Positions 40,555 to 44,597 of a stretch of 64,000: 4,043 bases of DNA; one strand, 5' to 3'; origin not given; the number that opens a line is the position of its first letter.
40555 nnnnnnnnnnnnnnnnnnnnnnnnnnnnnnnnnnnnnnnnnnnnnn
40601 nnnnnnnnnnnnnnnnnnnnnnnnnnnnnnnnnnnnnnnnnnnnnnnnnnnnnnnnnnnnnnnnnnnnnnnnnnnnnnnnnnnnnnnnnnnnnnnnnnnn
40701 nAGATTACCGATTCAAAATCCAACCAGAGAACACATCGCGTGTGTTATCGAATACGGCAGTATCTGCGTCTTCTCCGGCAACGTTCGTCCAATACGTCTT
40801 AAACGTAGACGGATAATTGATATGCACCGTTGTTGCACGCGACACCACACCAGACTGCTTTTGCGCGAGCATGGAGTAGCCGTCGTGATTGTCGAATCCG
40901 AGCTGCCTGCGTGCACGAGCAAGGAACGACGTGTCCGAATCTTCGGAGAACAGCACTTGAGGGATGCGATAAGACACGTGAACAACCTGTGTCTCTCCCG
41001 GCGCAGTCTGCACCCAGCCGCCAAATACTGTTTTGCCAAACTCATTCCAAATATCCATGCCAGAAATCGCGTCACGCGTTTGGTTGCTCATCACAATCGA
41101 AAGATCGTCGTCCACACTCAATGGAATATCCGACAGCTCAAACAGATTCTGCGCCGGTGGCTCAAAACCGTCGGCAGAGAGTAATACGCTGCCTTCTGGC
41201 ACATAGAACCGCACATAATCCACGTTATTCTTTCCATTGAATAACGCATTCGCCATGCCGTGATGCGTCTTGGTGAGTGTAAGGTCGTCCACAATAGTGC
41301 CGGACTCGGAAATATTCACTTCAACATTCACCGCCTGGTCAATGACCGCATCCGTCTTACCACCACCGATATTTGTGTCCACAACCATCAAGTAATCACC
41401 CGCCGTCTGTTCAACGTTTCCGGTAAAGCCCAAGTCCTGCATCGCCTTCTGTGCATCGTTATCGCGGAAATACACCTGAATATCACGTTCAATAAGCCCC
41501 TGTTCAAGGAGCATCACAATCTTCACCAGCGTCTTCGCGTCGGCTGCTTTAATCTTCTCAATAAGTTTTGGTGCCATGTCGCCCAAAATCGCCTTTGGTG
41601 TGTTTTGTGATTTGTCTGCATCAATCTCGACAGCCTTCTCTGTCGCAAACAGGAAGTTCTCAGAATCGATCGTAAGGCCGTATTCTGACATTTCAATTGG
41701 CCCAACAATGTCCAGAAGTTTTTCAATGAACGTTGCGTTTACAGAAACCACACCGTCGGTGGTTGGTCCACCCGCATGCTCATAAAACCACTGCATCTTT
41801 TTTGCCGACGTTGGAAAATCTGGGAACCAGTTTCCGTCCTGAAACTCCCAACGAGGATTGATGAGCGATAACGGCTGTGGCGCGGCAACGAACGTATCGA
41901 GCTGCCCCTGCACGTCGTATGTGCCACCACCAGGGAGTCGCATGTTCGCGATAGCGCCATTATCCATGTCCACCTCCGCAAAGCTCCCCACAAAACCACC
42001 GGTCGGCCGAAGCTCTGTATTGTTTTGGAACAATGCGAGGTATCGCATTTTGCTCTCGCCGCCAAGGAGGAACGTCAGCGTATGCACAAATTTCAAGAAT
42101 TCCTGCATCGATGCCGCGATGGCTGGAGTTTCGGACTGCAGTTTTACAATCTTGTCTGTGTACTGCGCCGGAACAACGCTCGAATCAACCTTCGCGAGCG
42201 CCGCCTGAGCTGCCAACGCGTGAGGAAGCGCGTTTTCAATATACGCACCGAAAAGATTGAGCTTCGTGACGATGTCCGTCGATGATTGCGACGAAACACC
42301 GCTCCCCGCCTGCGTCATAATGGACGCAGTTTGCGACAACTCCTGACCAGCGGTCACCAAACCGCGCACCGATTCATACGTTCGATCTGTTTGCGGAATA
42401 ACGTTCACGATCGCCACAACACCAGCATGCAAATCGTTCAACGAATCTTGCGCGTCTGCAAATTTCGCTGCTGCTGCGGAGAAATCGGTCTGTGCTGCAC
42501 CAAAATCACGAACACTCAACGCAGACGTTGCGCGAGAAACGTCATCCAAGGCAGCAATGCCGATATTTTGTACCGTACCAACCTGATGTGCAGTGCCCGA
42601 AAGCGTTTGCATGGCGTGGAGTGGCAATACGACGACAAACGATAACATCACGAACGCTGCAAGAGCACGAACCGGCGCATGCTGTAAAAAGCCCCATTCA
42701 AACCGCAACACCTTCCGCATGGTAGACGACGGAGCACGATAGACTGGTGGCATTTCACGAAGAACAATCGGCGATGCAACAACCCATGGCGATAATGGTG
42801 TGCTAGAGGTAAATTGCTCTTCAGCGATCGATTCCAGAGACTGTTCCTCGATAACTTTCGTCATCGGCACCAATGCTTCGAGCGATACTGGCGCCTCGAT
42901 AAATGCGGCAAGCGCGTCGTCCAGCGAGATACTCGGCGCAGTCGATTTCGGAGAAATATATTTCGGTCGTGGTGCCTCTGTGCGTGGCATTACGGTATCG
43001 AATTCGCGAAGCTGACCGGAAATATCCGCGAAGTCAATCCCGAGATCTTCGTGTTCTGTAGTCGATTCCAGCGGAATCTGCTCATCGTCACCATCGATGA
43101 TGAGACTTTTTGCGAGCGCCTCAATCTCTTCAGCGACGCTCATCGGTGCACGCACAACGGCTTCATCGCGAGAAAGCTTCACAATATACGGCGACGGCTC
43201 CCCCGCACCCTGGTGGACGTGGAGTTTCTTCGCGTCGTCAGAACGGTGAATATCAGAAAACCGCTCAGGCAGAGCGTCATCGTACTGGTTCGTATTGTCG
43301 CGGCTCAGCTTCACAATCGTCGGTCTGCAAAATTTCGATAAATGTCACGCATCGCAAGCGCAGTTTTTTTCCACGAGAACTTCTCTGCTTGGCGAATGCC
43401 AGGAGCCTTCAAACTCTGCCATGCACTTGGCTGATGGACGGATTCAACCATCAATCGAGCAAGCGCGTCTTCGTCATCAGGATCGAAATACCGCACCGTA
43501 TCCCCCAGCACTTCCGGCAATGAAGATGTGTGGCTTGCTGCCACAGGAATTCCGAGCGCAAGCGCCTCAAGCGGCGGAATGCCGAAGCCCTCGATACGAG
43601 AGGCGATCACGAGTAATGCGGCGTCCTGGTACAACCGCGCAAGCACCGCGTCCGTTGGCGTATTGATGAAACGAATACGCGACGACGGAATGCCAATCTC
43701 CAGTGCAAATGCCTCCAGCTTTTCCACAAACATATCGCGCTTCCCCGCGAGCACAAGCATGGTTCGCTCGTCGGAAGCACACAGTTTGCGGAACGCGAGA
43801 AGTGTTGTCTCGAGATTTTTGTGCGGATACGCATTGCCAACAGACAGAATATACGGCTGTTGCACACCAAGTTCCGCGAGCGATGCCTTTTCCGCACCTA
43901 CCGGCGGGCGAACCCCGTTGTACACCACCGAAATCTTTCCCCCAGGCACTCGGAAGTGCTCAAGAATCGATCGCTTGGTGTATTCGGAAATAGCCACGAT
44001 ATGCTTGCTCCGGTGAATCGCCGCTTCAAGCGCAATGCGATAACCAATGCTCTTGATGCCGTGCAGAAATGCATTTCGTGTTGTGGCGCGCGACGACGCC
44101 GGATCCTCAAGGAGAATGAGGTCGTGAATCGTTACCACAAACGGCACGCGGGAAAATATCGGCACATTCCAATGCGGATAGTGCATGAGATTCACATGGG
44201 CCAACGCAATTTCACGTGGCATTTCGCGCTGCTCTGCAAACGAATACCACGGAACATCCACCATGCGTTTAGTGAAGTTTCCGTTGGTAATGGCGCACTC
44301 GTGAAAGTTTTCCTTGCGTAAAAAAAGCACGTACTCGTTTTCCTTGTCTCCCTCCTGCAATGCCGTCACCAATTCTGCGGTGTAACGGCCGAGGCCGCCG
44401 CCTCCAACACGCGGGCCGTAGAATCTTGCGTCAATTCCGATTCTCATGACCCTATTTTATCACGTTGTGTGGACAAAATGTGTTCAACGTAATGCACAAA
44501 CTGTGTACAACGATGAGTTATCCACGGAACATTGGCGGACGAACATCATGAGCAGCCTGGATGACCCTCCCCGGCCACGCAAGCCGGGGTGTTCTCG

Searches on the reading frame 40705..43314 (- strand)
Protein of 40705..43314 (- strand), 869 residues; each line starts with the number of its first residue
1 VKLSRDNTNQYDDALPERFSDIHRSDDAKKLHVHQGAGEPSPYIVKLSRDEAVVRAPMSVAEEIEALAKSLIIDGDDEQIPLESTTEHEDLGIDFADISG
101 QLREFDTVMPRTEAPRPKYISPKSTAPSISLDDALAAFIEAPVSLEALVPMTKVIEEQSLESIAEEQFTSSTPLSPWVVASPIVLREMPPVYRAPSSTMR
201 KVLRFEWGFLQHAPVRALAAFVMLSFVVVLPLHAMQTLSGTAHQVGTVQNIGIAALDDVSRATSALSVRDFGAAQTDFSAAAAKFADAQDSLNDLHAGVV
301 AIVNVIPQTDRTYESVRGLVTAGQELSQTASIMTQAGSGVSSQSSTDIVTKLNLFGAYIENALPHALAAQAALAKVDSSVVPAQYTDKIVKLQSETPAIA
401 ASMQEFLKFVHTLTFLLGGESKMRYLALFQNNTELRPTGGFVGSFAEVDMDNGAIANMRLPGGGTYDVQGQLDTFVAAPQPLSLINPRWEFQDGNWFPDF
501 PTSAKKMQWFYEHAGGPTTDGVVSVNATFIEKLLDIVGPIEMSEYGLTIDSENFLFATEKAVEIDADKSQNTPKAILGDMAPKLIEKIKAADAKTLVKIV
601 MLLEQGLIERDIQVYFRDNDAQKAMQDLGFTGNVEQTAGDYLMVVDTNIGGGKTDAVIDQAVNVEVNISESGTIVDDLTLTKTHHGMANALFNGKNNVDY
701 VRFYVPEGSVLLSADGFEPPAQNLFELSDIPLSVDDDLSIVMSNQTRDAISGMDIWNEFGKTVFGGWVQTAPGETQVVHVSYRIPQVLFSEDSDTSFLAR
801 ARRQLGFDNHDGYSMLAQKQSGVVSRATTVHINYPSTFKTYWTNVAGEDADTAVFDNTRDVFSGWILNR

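Call 17: search_protein_families(library=pfam, proteins=[window:40705-43314:-], max_evalue=0.001)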
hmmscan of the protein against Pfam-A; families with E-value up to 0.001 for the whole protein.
window:40705-43314:- (869 aa): 1 family
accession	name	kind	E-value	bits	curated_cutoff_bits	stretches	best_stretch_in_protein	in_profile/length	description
PF13196.11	DUF4012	-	1.8e-28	100.3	28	1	423-556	4-137/144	Protein of unknown function (DUF4012)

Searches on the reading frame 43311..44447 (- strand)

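Call 39: search_protein_families(library=pfam, proteins=[window:43311-44447:-], max_evalue=0.001)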
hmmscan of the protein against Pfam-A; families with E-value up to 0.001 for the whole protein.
window:43311-44447:- (378 aa): 5 families
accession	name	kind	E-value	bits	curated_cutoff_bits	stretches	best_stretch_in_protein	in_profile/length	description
PF00534.26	Glycos_transf_1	-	1.4e-23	83.8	26.4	1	196-340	14-159/172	Glycosyl transferases group 1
PF13692.12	Glyco_trans_1_4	-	4e-19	69.7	27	1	198-335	2-138/142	Glycosyl transferases group 1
PF13439.12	Glyco_transf_4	-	1.5e-17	64.6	28.5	1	17-179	2-166/170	Glycosyltransferase Family 4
PF20706.3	GT4-conflict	-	1.6e-12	47.6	26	1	146-324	146-327/385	Family 4 Glycosyltransferase in conflict systems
PF13579.12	Glyco_trans_4_4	-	2.7e-05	25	29.7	1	99-178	93-158/158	Glycosyl transferase 4-like domain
